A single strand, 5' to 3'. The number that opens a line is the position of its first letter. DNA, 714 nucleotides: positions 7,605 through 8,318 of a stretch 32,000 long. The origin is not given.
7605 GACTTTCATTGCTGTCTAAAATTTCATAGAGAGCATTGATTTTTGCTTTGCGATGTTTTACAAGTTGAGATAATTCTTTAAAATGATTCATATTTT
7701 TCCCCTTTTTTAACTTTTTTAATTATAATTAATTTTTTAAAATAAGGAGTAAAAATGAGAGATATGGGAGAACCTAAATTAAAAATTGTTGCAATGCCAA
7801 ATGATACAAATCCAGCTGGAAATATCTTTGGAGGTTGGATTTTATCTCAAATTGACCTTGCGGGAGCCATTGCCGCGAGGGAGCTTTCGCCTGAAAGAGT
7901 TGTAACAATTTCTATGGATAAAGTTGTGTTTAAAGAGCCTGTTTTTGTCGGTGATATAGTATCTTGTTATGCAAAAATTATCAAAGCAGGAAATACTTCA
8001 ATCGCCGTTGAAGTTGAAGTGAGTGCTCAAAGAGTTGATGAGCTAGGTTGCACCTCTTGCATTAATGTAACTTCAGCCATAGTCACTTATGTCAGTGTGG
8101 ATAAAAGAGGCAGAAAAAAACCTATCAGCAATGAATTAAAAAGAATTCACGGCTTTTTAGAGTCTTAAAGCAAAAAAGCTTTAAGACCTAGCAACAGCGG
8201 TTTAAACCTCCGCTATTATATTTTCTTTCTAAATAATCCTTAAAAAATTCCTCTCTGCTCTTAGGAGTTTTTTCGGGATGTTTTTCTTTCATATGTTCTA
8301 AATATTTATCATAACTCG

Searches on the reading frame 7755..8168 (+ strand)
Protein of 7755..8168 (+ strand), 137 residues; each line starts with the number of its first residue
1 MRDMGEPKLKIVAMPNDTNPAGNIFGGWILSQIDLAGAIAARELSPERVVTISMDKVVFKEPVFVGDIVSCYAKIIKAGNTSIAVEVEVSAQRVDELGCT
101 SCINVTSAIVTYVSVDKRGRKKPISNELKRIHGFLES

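Call 7: search_protein_families(library=pfam, proteins=[window:7755-8168:+], max_evalue=0.001)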
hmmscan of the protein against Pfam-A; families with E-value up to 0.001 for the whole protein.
window:7755-8168:+ (137 aa): 1 family
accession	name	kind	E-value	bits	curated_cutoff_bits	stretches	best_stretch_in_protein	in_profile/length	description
PF03061.28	4HBT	-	7.9e-18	65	20.6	1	22-92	2-73/79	Thioesterase superfamily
